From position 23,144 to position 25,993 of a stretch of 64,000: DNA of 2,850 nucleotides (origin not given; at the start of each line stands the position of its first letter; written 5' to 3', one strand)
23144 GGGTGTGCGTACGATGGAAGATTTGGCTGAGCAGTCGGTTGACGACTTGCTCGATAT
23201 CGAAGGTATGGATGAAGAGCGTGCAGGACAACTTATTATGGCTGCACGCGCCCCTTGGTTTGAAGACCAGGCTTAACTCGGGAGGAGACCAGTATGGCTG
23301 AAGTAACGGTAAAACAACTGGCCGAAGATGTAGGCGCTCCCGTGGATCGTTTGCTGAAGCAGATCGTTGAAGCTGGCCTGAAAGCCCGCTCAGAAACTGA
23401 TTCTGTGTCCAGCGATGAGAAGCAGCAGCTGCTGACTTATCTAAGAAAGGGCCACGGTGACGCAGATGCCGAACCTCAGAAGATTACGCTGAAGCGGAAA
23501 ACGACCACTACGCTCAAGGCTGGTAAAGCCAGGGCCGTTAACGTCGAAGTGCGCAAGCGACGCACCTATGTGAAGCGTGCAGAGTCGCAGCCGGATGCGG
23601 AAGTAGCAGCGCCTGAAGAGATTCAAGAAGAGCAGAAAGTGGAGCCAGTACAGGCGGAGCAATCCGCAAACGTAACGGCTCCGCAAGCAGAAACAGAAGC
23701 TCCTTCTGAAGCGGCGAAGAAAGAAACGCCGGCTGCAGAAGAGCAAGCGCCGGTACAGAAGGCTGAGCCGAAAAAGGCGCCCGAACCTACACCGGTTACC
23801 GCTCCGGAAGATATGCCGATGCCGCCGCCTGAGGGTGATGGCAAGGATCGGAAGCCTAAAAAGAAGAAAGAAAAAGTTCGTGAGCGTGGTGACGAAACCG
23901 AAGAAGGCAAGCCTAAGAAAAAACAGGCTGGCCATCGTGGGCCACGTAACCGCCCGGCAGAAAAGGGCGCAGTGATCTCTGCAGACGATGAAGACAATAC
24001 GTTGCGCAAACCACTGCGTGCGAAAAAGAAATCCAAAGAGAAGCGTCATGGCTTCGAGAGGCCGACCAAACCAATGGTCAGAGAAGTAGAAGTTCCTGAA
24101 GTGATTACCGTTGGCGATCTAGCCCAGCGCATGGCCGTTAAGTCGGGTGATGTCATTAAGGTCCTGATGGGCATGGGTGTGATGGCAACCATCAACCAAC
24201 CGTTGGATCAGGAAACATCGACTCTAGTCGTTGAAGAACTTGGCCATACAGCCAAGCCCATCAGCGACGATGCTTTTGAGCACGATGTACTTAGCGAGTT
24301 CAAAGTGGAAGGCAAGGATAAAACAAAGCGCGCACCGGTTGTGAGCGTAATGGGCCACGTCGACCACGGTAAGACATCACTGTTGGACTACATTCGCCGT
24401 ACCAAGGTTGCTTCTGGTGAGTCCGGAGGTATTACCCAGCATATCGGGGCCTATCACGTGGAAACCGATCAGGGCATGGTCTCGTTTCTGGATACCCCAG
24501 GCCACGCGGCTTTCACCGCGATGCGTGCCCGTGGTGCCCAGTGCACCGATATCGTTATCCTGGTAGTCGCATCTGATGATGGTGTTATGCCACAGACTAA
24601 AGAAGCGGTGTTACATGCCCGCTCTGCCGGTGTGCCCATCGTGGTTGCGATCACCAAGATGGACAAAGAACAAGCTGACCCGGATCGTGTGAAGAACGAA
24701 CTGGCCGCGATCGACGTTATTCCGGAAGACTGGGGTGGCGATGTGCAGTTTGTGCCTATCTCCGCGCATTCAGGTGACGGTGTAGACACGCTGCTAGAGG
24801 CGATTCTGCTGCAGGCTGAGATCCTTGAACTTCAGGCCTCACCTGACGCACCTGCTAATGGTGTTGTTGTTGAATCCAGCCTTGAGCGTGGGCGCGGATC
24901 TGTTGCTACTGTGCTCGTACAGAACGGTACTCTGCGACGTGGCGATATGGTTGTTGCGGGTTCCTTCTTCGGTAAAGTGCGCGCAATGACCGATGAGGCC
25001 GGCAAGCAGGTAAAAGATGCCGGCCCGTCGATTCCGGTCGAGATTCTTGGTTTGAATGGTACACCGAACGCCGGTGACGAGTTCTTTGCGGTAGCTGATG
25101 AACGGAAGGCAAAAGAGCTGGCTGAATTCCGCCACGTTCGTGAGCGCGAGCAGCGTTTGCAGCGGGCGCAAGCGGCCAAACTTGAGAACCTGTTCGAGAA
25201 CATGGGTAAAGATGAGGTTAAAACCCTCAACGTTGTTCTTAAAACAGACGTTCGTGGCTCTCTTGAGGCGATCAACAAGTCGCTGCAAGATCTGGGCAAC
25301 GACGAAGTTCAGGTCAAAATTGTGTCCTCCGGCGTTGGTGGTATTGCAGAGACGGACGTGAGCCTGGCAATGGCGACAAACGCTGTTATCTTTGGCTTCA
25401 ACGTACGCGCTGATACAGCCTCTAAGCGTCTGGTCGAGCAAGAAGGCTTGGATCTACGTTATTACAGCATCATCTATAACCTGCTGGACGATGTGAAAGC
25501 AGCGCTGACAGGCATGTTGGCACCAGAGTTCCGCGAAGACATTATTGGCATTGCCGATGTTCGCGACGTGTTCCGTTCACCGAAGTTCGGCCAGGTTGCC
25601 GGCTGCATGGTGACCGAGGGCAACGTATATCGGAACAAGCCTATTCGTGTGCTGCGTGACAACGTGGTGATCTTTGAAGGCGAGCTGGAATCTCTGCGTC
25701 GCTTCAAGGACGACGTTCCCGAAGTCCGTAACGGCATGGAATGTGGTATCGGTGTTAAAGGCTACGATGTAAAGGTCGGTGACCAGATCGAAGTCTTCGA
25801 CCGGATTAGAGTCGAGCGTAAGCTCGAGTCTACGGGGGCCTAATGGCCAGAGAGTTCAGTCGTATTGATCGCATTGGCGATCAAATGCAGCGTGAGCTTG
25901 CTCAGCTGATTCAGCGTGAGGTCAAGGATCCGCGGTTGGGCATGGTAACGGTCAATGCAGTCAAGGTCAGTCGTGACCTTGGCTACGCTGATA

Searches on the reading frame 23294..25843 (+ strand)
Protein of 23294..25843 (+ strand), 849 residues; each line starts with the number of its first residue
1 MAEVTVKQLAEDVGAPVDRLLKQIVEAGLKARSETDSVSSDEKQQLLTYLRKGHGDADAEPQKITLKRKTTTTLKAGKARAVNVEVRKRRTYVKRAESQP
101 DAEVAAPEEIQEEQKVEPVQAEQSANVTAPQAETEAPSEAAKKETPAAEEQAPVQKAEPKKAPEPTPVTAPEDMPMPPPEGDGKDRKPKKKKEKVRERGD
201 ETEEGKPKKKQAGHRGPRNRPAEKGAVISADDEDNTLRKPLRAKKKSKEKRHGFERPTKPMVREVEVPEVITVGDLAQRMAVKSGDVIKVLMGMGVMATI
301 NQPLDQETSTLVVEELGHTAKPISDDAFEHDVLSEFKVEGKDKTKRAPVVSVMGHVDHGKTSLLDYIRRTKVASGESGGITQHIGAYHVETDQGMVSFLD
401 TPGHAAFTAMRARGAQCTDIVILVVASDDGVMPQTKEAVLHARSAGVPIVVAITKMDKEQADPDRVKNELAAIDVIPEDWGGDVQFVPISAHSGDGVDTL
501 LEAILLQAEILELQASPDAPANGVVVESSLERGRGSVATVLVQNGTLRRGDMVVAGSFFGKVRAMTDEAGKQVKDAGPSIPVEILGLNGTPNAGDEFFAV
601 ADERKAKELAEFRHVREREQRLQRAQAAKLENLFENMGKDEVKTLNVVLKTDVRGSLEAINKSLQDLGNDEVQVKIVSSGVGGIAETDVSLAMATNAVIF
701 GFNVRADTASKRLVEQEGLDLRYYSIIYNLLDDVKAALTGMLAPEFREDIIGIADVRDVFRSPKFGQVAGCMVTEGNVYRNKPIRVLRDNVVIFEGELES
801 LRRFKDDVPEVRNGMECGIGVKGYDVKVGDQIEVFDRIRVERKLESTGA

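Call 77: search_protein_families(library=pfam, proteins=[window:23294-25843:+], max_evalue=0.00001)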
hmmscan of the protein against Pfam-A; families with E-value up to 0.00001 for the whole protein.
window:23294-25843:+ (849 aa): 7 families
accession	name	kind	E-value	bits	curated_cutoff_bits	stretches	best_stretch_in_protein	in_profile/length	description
PF11987.13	IF-2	-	2.5e-41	140.7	27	1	620-735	2-117/117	Translation-initiation factor 2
PF00009.33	GTP_EFTU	-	1.3e-37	129.7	26.5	1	347-505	3-183/188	Elongation factor Tu GTP binding domain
PF22042.2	EF-G_D2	-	7.3e-30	103.4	27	1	520-599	1-83/84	Elongation factor G domain 2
PF04760.21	IF2_N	-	2e-24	85.6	25.3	2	269-319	2-53/53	Translation initiation factor IF-2, N-terminal region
PF08364.16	IF2_assoc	-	3.2e-11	43.7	24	1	61-95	1-39/39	Bacterial translation initiation factor IF-2 associated region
PF03144.31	GTP_EFTU_D2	-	2.9e-09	37.7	30.3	1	766-830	1-70/73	Elongation factor Tu domain 2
PF01926.29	MMR_HSR1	-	8.3e-09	36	21.9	1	350-455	2-113/113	50S ribosome-binding GTPase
